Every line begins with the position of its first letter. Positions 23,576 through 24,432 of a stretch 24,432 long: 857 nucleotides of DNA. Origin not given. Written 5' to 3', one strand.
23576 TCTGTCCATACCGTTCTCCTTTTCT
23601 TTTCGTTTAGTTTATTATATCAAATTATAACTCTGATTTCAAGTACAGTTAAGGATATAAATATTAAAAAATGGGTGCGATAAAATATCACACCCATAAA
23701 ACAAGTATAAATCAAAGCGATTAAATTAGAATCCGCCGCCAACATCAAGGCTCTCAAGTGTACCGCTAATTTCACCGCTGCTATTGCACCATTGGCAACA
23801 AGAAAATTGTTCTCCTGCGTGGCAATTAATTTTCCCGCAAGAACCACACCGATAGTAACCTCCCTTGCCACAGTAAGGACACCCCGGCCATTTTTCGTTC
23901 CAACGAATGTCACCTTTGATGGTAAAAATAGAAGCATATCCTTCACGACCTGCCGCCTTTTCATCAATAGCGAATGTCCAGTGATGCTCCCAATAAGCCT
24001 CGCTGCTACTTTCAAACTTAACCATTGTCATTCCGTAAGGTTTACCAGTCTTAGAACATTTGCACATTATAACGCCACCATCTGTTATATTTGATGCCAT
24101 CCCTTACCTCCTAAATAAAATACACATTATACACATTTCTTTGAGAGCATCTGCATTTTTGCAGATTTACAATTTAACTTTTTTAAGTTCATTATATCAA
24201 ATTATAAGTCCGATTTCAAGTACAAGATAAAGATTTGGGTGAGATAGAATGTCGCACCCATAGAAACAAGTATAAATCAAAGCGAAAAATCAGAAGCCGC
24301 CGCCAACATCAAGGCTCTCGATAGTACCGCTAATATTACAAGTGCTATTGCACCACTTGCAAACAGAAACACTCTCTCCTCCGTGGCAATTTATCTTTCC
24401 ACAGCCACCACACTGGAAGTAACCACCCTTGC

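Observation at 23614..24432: Tandem array of diversified standalone TerY-C-like zinc-binding genes in units that carry the promoter for the next gene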

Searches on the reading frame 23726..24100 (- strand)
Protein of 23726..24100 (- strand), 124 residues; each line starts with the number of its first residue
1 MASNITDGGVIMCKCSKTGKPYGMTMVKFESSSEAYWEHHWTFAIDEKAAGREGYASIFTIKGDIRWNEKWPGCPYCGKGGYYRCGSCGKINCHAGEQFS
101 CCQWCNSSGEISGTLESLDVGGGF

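Call 3: search_protein_families(library=pfam, proteins=[window:23726-24100:-], max_evalue=1)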
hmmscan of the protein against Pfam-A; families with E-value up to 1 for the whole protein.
window:23726-24100:- (124 aa): 1 family
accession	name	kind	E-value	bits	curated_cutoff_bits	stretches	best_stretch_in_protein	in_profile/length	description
PF15616.11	TerY_C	-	2.9e-08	34.3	28.4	1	72-120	75-124/129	TerY-C metal binding domain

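Call 13: find_homologous_proteins(query=window:23726-24100:-)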
Query window:23726-24100:- (124 aa): 4 proteins with E <= 0.001 among 8 candidates. Only proteins of 68 to 217 residues were searched: fused or split forms outside these lengths cannot appear, so this answer is no evidence that the protein stands alone or is whole; lengths 'longer' or 'shorter' looks for them.
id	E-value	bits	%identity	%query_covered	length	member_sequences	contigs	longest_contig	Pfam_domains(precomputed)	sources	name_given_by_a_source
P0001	1.3e-82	293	100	100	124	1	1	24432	PF15616.12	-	-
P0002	4.3e-64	233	79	100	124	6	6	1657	PF15616.12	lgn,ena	-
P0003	1.2e-63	231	79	100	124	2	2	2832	-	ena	-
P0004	2.8e-58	214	73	97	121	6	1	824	PF15616.12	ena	-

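Call 21: find_encoding_contigs(protein=P0002, flank=5000, max_places=6)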
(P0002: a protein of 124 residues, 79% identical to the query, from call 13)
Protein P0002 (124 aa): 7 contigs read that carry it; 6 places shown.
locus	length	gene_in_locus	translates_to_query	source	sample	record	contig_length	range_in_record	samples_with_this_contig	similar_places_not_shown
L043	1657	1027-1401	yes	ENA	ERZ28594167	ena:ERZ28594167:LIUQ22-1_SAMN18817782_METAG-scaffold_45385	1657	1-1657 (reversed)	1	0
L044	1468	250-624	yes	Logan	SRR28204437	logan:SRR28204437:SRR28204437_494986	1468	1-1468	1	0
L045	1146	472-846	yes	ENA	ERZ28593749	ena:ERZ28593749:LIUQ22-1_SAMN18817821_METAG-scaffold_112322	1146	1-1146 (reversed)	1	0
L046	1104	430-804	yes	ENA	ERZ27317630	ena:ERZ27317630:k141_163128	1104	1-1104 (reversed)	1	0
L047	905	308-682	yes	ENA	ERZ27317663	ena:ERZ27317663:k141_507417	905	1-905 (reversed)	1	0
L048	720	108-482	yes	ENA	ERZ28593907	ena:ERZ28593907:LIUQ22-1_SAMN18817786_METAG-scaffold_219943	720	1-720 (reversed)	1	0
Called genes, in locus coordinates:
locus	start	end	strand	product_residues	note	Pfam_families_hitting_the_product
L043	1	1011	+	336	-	?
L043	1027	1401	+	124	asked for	PF15616:TerY_C (weak)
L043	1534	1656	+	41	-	?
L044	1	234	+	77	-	?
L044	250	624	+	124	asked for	PF15616:TerY_C (weak)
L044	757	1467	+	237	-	?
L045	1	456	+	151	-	?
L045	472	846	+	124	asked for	PF15616:TerY_C (weak)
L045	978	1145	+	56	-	?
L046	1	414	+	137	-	?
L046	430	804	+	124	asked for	PF15616:TerY_C (weak)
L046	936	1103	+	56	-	?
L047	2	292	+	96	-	?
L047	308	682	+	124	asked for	PF15616:TerY_C (weak)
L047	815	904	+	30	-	?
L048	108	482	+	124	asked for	PF15616:TerY_C (weak)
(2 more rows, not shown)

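Call 22: find_encoding_contigs(protein=P0003, flank=5000, max_places=4)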
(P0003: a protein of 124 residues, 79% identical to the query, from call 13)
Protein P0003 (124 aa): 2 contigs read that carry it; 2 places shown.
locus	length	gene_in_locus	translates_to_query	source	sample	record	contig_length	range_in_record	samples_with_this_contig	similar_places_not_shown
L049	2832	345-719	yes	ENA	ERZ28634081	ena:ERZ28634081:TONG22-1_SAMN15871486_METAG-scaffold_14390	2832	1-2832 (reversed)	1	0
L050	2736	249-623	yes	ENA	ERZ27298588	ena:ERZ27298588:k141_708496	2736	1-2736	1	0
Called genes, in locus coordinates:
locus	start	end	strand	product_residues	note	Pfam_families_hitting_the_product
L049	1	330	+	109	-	?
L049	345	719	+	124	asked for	-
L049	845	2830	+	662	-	?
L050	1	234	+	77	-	?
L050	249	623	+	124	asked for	-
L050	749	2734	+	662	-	?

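Call 23: find_encoding_contigs(protein=P0004, flank=5000, max_places=4)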
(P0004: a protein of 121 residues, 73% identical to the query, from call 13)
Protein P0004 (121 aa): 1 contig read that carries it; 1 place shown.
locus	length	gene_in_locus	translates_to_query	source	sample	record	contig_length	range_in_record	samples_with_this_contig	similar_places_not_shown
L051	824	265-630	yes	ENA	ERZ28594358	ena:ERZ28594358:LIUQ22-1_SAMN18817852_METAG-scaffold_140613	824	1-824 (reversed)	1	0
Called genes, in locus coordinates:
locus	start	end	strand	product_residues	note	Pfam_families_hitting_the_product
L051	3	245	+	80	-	?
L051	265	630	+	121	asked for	PF15616:TerY_C (faint)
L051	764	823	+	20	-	?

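Call 26: search_protein_representatives(protein=window:23726-24100:-)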
Query: 124 residues. Proteins with E-value up to 0.001 (for the whole library): 500; up to 1e-10: 164; up to 1e-30: 1. The best 150 are listed.
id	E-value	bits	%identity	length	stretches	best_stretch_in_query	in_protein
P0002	1.4e-64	232.8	79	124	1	1-124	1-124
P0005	2.9e-23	98.8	42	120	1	5-120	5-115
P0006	1.2e-21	93.5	42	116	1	10-118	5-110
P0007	1.5e-21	93.3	43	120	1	5-123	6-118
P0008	4.3e-21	91.8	42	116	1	10-119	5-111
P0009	4.2e-20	88.6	40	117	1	6-112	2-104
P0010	4.4e-19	85.3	41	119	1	7-123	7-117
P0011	7.2e-19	84.6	40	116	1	8-107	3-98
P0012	8.0e-19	84.4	43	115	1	9-123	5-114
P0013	8.0e-19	84.4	35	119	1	6-119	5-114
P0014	1.7e-18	83.4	39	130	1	7-121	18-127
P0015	2.0e-18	83.2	40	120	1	10-121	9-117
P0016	2.4e-18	82.9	40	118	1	10-121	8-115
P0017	2.4e-18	82.9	41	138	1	11-120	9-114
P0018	6.5e-18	81.5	36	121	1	7-112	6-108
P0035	4.6e-16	75.5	39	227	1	7-120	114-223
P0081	1.5e-13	67.3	38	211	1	10-119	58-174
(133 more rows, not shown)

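Call 30: find_encoding_contigs(protein=P0005, flank=6000, max_places=3)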
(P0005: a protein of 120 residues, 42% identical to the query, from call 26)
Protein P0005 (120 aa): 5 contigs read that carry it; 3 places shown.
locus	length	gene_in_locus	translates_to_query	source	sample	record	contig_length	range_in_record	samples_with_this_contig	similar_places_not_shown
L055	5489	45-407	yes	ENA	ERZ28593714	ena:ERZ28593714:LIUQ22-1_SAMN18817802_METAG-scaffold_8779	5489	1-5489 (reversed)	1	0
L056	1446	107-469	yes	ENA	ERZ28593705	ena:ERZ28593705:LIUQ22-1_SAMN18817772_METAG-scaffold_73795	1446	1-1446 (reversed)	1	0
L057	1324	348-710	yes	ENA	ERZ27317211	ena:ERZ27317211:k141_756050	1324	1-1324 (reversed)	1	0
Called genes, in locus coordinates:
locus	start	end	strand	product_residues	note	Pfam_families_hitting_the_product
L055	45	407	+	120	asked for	PF15616:TerY_C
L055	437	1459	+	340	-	PF01841:Transglut_core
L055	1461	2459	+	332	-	PF15632:ATPgrasp_Ter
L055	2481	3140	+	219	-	PF04298:Zn_peptidase_2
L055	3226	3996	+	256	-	PF05116:S6PP, PF08282:Hydrolase_3 (faint)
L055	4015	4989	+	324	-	PF15617:C-C_Bond_Lyase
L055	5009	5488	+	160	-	?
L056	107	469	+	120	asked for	PF15616:TerY_C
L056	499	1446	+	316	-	?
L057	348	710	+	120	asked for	PF15616:TerY_C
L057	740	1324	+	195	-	?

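Call 31: find_encoding_contigs(protein=P0007, flank=6000, max_places=3)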
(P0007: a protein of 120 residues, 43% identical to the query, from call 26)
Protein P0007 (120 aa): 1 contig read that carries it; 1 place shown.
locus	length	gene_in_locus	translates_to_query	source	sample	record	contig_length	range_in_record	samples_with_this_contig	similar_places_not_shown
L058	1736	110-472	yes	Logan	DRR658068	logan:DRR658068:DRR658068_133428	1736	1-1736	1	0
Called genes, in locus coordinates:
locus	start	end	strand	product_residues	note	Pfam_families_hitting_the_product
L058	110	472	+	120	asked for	PF15616:TerY_C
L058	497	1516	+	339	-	PF01841:Transglut_core (weak)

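Call 32: find_encoding_contigs(protein=P0012, flank=6000, max_places=3)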
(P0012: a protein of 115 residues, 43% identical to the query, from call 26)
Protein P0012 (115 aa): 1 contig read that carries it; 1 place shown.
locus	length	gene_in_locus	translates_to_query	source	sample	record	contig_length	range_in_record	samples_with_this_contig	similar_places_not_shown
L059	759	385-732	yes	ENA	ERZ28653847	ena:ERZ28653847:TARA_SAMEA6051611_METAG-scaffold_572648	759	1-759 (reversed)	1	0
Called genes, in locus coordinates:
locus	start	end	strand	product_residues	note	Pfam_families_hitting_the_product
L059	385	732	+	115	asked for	PF15616:TerY_C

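Call 55: list_cluster_members(proteins=[P0006, P0008, P0009, P0010, P0011, P0013, P0015, P0016, P0035, P0081])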
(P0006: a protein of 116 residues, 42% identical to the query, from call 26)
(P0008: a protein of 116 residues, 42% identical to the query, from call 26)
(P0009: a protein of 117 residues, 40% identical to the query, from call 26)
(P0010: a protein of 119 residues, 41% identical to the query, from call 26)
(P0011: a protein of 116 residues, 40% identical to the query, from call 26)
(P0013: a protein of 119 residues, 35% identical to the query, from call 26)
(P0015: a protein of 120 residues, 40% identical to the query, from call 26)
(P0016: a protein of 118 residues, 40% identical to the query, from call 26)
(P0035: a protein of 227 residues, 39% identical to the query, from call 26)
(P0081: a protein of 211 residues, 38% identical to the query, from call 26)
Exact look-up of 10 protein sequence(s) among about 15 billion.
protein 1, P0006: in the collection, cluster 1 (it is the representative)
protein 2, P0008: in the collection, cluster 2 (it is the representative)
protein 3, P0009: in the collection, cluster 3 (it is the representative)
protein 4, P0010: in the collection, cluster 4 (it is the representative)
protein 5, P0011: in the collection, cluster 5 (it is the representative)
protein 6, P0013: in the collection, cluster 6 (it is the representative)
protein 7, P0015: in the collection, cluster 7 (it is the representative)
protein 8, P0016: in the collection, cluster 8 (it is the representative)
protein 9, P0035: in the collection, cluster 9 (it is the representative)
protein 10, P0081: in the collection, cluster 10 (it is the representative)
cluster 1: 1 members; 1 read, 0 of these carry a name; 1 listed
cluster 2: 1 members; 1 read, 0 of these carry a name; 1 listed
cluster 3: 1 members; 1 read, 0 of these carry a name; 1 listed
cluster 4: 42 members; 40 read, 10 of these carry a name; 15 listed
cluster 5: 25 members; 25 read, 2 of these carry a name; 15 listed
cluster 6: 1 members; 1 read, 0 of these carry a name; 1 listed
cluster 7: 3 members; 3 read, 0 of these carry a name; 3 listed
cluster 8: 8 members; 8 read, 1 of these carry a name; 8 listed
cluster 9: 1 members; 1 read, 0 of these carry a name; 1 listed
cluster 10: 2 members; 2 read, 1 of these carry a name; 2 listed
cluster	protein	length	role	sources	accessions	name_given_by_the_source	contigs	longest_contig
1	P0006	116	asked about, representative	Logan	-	-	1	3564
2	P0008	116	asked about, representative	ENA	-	-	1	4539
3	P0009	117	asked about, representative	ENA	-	-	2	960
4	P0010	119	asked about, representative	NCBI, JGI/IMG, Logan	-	hypothetical protein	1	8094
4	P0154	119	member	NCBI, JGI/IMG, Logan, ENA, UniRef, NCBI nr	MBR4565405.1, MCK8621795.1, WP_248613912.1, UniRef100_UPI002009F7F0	MAG: hypothetical protein IKO17_00470 [Prevotella sp.] | hypothetical protein | TerY-C metal binding domain-containing protein n=1 Tax=Prevotella sp. E13-27 ...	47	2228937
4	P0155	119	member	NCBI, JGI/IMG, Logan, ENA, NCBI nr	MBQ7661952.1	MAG: hypothetical protein IJS48_01100 [Prevotella sp.] | hypothetical protein | hypothetical protein [Prevotella sp.]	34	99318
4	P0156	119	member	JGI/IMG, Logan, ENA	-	hypothetical protein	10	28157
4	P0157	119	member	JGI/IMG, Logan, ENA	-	hypothetical protein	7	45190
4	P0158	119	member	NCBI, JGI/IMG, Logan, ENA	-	hypothetical protein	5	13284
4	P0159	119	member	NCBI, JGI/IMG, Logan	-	hypothetical protein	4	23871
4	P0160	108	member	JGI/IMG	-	hypothetical protein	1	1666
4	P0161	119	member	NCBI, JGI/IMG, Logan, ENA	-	hypothetical protein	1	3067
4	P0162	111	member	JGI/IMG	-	hypothetical protein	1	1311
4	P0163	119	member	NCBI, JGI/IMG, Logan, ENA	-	-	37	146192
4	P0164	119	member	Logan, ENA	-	-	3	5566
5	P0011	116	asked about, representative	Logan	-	-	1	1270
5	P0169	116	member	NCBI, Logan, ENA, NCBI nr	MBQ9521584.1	MAG: hypothetical protein IJR72_03330 [Oscillospiraceae bacterium] | hypothetical protein [Oscillospiraceae bacterium]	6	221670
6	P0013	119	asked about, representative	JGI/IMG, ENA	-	-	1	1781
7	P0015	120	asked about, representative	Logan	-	-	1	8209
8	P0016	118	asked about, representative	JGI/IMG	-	hypothetical protein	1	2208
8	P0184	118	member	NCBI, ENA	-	-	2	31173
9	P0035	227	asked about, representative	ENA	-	-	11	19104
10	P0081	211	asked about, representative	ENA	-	-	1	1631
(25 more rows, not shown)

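Call 56: find_encoding_contigs(protein=P0154, flank=8000, max_places=2)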
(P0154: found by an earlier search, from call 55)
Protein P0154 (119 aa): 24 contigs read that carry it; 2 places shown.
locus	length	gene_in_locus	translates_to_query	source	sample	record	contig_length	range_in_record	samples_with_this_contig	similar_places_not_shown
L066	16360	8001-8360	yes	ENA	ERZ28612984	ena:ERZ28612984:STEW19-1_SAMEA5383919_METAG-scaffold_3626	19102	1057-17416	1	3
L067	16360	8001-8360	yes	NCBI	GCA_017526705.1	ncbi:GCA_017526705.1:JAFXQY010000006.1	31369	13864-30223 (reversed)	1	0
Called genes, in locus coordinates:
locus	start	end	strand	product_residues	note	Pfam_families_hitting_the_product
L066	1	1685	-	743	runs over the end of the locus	PF03477:ATP-cone, PF13597:NRDD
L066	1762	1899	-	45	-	-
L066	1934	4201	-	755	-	PF13517:FG-GAP_3 (faint), PF21348:RGL11_C, PF01839:FG-GAP (faint)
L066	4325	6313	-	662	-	PF03169:OPT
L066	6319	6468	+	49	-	-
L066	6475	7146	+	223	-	-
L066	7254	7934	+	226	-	PF12315:DA1-like (faint)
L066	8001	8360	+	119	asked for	PF15616:TerY_C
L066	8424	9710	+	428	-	PF00069:Pkinase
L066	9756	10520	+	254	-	PF00092:VWA (weak)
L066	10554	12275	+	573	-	PF13672:PP2C_2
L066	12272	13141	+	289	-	PF02493:MORN (faint)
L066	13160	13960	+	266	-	PF01025:GrpE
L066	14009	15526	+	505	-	PF00012:HSP70, PF06723:MreB_Mbl, PF00012:HSP70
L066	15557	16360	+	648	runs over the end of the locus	-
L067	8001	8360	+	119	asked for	PF15616:TerY_C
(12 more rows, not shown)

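Call 57: find_encoding_contigs(protein=P0169, flank=8000, max_places=2)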
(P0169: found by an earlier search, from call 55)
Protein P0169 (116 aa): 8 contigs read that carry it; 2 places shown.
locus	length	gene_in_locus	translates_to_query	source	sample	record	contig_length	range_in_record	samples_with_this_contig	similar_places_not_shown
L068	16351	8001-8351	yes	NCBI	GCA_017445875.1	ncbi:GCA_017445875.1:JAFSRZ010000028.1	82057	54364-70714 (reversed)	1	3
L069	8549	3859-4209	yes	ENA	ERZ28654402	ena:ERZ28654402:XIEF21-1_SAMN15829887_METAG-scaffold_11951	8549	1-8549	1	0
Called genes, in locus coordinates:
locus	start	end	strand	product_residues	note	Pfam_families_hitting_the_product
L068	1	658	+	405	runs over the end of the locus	PF00091:Tubulin, PF12327:FtsZ_C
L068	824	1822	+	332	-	PF13180:PDZ_2 (weak), PF17820:PDZ_6, PF05580:Peptidase_S55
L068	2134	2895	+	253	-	PF00072:Response_reg, PF08769:Spo0A_C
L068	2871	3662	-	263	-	PF03309:Pan_kinase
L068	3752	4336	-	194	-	-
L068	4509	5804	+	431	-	PF00069:Pkinase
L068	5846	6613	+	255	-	PF00092:VWA (weak), PF13519:VWA_2 (weak)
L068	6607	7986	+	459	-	PF13672:PP2C_2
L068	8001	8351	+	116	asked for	PF15616:TerY_C (weak)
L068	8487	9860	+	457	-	PF00285:Citrate_synt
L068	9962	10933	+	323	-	PF13306:LRR_5 (weak)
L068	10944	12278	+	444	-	PF13203:DUF2201_N, PF09967:DUF2201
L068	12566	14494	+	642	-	PF02518:HATPase_c, PF00204:DNA_gyraseB, PF01751:Toprim, PF00986:DNA_gyraseB_C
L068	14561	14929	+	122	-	-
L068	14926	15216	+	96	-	-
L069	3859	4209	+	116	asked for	PF15616:TerY_C (weak)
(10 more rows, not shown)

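Call 58: find_encoding_contigs(protein=P0184, flank=8000, max_places=2)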
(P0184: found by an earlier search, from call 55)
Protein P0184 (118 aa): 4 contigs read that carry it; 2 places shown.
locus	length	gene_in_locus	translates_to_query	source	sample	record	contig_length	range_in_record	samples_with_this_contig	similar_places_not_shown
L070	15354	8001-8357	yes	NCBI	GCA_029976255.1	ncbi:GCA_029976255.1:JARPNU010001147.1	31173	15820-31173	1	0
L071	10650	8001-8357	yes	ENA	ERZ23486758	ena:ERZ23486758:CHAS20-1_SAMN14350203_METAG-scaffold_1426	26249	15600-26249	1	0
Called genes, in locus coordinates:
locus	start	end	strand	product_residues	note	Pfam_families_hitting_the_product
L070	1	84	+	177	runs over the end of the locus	-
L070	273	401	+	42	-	PF04505:CD225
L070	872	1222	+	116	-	-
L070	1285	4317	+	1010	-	PF00012:HSP70, PF00515:TPR_1, PF13424:TPR_12, PF13432:TPR_16, PF00515:TPR_1, PF13414:TPR_11, PF00515:TPR_1, PF13414:TPR_11, +36 more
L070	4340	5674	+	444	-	PF00069:Pkinase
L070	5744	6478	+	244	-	PF00092:VWA (weak)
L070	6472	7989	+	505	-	PF13672:PP2C_2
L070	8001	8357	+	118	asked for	PF15616:TerY_C (faint)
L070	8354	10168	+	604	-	PF23381:Beta-prop_IFT122_1st, PF24807:WD40_CDC20-Fz, PF25168:Beta-prop_WDR36-Utp21_2nd, PF25173:Beta-prop_WDR3_1st, PF23409:Beta-prop_EML, PF25175:Beta-prop_WDR5, PF24814:WD40_Prp19, PF25174:Beta-prop_THOC3, +36 more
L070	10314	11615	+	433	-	PF16697:Yop-YscD_cpl (weak), PF00498:FHA, PF13367:PrsW-protease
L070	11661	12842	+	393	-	PF03781:FGE-sulfatase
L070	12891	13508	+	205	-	-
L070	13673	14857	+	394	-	-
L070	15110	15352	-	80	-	?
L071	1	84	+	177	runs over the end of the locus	-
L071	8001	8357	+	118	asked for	PF15616:TerY_C (faint)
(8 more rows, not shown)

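Call 59: find_encoding_contigs(protein=P0035, flank=8000, max_places=2)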
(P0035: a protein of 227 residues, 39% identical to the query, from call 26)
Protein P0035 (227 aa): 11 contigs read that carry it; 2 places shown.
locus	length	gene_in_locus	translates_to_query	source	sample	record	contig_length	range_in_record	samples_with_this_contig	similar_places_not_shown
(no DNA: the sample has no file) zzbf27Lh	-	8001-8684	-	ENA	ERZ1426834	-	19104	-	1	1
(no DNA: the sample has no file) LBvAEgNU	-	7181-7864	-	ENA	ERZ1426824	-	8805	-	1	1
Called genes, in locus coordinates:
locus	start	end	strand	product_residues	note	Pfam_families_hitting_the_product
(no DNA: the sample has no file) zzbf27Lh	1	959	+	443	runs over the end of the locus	PF00069:Pkinase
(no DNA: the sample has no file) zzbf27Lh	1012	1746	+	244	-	PF00092:VWA, PF13519:VWA_2 (weak)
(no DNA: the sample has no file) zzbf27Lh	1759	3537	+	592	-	PF13672:PP2C_2, PF07494:Reg_prop (weak)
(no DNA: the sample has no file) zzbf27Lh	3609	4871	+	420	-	-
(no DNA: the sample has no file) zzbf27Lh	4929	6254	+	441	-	-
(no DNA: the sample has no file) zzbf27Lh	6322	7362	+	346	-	PF13563:2_5_RNA_ligase2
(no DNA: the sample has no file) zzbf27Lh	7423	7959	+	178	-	PF12850:Metallophos_2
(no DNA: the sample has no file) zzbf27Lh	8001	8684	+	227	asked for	PF00226:DnaJ, PF15616:TerY_C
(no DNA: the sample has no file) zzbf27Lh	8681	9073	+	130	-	-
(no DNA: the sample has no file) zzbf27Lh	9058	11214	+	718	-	PF00012:HSP70, PF06723:MreB_Mbl, PF00092:VWA (weak)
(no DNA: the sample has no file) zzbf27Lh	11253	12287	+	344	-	-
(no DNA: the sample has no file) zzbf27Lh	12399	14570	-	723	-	PF00498:FHA, PF16697:Yop-YscD_cpl, PF02463:SMC_N (faint), PF13555:AAA_29 (weak), PF00005:ABC_tran, PF13304:AAA_21 (faint), PF19055:ABC2_membrane_7 (faint), PF01061:ABC2_membrane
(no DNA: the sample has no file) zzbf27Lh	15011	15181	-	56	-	-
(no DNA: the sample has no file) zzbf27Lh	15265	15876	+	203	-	PF00226:DnaJ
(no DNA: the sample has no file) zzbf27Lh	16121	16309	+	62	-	-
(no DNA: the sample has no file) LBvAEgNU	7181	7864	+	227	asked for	PF00226:DnaJ, PF15616:TerY_C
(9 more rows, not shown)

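Call 87: search_protein_families(library=padloc, proteins=[window:23726-24100:-], max_evalue=0.001)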
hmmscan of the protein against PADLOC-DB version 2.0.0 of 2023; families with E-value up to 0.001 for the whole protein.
window:23726-24100:- (124 aa): 0 families

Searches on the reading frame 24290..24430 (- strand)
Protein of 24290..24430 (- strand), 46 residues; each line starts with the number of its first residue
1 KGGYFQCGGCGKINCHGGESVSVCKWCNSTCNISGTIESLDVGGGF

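Call 3: search_protein_families(library=pfam, proteins=[window:24290-24430:-], max_evalue=1)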
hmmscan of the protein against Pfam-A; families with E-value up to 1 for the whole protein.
window:24290-24430:- (46 aa): 2 families
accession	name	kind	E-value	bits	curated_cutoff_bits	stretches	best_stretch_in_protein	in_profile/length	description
PF15616.11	TerY_C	-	0.00025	21.6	28.4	1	7-43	88-125/129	TerY-C metal binding domain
PF06221.18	zf-C2HC5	-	0.12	12.8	25.8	1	6-30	19-43/54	Putative zinc finger motif, C2HC5-type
